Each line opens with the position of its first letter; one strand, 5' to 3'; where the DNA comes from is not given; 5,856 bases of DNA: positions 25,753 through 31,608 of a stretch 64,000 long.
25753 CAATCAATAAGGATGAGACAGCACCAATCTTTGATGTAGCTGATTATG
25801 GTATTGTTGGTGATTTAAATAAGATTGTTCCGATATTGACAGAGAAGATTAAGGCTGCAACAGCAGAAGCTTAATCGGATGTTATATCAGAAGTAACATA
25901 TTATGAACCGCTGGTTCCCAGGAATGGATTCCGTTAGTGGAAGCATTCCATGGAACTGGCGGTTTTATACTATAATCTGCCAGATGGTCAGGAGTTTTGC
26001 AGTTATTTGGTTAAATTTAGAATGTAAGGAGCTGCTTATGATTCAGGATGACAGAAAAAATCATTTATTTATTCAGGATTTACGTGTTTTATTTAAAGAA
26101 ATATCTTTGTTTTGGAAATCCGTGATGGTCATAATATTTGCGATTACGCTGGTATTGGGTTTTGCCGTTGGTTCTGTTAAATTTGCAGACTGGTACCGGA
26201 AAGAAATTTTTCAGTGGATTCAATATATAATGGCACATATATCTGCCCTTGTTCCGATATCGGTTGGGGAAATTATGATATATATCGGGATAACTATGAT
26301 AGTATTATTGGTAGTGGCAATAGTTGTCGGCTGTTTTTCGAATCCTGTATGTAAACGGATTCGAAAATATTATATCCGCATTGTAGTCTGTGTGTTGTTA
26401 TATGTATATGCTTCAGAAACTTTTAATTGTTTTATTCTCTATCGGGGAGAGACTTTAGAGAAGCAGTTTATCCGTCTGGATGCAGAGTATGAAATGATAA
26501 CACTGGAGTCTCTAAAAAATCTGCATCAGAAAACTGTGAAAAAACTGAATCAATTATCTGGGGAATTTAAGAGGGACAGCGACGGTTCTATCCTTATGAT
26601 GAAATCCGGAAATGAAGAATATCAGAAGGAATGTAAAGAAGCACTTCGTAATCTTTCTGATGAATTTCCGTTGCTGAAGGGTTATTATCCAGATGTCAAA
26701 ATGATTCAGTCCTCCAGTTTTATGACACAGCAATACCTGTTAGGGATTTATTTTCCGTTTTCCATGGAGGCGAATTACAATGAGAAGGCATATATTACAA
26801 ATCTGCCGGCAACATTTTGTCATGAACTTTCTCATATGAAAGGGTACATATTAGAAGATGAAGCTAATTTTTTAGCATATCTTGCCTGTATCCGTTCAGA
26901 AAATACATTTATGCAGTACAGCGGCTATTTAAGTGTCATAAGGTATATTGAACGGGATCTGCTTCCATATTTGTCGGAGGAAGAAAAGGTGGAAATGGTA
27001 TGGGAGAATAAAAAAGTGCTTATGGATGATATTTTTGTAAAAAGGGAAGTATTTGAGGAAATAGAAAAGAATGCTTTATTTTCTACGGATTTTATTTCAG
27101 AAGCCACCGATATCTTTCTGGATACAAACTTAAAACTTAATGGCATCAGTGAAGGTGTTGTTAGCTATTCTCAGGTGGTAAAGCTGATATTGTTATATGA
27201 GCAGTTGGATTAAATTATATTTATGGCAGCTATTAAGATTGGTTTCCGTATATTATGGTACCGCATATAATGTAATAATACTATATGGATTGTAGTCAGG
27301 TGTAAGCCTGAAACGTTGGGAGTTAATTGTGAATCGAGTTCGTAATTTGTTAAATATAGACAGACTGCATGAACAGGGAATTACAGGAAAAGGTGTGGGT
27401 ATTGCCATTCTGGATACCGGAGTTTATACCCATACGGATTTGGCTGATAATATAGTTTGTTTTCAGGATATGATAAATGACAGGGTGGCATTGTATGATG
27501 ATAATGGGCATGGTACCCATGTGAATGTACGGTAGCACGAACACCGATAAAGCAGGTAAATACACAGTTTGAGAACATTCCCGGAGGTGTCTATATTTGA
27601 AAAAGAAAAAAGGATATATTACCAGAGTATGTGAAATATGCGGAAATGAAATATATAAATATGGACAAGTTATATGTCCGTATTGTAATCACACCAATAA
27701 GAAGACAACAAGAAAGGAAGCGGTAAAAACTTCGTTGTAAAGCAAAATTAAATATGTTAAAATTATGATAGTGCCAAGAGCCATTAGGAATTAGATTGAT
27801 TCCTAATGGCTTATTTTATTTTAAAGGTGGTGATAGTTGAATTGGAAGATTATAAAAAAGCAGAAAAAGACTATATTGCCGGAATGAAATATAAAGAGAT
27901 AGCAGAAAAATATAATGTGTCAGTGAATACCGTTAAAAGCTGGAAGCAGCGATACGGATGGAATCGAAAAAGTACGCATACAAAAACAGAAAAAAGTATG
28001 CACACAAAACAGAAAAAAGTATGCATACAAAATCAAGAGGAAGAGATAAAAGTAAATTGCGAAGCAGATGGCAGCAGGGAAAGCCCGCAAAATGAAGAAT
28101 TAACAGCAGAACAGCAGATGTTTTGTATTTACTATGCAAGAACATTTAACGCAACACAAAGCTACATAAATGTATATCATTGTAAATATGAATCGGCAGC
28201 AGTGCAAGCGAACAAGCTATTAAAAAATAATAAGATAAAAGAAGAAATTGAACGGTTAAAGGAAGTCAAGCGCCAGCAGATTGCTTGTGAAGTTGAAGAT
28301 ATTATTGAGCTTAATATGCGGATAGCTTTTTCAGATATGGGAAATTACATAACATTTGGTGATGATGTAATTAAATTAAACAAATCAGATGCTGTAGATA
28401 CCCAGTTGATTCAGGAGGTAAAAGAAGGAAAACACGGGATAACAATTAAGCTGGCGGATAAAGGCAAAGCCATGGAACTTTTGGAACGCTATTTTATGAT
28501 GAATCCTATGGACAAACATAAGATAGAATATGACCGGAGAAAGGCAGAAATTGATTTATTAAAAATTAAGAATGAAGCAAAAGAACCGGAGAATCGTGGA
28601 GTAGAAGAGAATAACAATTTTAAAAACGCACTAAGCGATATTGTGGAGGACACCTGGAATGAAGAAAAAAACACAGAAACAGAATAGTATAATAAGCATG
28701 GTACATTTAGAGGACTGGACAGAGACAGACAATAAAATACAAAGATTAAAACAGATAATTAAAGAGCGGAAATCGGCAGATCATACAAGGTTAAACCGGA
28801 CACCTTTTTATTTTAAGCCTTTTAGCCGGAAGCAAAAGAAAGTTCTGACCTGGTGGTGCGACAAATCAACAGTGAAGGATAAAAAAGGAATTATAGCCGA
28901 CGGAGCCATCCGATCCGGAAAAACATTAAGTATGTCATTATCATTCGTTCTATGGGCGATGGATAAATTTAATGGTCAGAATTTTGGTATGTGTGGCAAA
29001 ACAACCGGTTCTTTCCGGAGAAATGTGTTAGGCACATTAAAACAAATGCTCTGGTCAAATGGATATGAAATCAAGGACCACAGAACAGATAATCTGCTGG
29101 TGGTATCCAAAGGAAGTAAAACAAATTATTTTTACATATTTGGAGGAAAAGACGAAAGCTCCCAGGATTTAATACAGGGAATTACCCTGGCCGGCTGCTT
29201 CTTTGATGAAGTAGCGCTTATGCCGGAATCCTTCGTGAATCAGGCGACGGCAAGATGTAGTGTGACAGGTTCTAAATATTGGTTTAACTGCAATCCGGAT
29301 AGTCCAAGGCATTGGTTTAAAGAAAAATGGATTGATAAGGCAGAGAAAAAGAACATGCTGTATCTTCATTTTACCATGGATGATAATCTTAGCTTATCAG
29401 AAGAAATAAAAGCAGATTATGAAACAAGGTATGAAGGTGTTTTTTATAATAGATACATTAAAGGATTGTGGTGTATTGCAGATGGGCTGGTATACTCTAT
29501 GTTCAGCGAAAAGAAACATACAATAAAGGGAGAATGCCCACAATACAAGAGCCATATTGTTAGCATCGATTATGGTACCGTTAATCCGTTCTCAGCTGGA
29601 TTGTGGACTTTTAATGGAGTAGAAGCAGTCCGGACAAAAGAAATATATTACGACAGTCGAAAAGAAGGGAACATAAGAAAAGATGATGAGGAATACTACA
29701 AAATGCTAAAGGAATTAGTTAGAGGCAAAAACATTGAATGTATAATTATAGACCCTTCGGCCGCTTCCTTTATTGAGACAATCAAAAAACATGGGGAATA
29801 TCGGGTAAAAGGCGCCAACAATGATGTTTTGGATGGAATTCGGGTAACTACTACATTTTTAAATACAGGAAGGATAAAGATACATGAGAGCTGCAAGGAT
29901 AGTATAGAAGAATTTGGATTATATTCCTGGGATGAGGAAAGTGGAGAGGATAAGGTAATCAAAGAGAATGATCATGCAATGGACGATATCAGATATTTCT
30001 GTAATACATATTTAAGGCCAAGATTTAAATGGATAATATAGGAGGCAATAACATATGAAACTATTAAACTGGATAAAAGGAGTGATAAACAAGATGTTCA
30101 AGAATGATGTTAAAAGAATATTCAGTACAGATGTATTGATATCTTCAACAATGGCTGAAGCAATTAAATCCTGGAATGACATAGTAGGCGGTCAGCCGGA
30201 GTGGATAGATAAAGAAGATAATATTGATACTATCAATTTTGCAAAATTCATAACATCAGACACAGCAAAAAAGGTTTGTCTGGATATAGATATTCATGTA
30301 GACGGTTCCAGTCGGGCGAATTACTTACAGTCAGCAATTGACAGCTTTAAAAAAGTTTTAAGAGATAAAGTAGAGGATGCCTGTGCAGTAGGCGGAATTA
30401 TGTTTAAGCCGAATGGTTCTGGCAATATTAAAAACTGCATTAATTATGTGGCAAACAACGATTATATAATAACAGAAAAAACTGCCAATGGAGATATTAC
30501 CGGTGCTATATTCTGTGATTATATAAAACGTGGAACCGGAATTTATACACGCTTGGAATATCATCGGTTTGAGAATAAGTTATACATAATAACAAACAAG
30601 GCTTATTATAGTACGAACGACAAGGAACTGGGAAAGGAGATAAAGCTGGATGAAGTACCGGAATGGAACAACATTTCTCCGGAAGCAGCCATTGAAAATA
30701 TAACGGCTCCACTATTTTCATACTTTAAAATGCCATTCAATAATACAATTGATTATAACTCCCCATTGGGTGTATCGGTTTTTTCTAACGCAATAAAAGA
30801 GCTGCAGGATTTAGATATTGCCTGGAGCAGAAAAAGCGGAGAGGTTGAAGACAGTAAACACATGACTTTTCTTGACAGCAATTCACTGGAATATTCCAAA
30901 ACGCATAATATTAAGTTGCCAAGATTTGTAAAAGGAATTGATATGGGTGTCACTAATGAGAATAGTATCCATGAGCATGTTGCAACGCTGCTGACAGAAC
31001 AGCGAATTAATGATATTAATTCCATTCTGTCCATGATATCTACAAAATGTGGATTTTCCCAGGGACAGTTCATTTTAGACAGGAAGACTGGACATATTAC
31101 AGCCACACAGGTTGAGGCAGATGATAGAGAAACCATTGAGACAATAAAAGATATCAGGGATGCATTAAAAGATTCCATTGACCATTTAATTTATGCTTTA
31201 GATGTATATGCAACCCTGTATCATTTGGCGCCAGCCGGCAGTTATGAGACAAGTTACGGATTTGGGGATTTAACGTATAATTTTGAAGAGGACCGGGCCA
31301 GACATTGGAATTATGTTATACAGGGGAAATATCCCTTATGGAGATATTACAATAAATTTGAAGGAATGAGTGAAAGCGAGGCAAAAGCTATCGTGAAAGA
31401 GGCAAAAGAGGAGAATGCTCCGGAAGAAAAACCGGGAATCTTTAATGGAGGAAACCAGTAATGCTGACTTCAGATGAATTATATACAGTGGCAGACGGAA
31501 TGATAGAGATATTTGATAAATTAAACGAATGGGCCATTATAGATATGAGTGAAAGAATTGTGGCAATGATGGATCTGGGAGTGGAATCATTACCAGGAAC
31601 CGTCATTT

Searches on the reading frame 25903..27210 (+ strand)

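Call 29: search_protein_families(library=phrogs, proteins=[window:25903-27210:+], max_evalue=0.00001)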
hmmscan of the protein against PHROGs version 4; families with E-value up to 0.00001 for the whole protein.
window:25903-27210:+ (436 aa): 0 families

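Call 89: search_protein_families(library=pfam, proteins=[window:25903-27210:+], max_evalue=0.001)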
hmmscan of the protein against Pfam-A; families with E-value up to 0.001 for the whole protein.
window:25903-27210:+ (436 aa): 1 family
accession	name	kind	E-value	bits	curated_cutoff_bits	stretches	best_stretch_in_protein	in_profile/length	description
PF12725.13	DUF3810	-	7.5e-81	272.3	28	1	98-430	1-311/311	Protein of unknown function (DUF3810)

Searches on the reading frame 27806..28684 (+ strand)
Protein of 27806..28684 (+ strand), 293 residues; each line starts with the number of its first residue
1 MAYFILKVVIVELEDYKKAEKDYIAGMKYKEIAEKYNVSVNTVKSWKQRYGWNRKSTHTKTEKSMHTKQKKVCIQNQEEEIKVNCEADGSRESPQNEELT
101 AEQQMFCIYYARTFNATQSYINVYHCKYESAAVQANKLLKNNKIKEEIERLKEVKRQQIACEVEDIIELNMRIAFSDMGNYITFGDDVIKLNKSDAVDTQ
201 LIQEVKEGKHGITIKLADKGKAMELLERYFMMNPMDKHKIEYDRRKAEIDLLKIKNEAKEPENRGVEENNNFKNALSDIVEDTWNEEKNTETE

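Call 89: search_protein_families(library=pfam, proteins=[window:27806-28684:+], max_evalue=0.001)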
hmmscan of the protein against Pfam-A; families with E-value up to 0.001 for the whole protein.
window:27806-28684:+ (293 aa): 6 families
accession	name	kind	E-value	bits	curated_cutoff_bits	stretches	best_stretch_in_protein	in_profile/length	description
PF03592.21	Terminase_2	-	5.2e-32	111.8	26.1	1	99-241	1-136/141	Terminase small subunit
PF08281.18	Sigma70_r4_2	-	1.1e-06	28.6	25.7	1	23-49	23-49/54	Sigma-70, region 4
PF06056.18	Terminase_5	-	1.4e-06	28.6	20.3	1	23-66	10-53/58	Putative ATPase subunit of terminase (gpP-like)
PF13384.12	HTH_23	-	2.6e-06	27.5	24.6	1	23-50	14-41/50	Homeodomain-like domain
PF13518.12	HTH_28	-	3.6e-06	27.4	25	1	22-50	8-36/52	Helix-turn-helix domain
PF15978.11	TnsD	-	0.00039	20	32.4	1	22-80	197-253/355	Tn7-like transposition protein D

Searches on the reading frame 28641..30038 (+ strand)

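Call 29: search_protein_families(library=phrogs, proteins=[window:28641-30038:+], max_evalue=0.00001)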
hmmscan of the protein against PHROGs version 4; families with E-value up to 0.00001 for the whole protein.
window:28641-30038:+ (466 aa): 7 families
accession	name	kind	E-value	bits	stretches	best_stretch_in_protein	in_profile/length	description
phrog_2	-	head and packaging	3.8e-55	189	1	31-463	231-599/807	terminase large subunit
phrog_10250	-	head and packaging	7.8e-37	128.2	1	262-457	3-215/228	terminase large subunit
phrog_5653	-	head and packaging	1.7e-22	81.1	1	275-459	1-182/199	terminase large subunit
phrog_6672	-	head and packaging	2.1e-19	70.5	1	351-461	22-133/145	terminase large subunit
phrog_3717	-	head and packaging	2.1e-10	41.5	1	86-315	28-262/277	terminase large subunit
phrog_29775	-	unknown function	6.5e-09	36.8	1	139-258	54-171/212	-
phrog_30463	-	unknown function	8e-06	27.5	0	393-453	12-69/101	-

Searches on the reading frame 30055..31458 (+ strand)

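Call 29: search_protein_families(library=phrogs, proteins=[window:30055-31458:+], max_evalue=0.00001)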
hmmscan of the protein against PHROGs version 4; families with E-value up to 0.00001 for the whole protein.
window:30055-31458:+ (468 aa): 1 family
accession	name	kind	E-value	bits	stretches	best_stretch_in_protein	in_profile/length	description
phrog_533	-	head and packaging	2.7e-95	320.7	1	7-459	6-485/495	portal protein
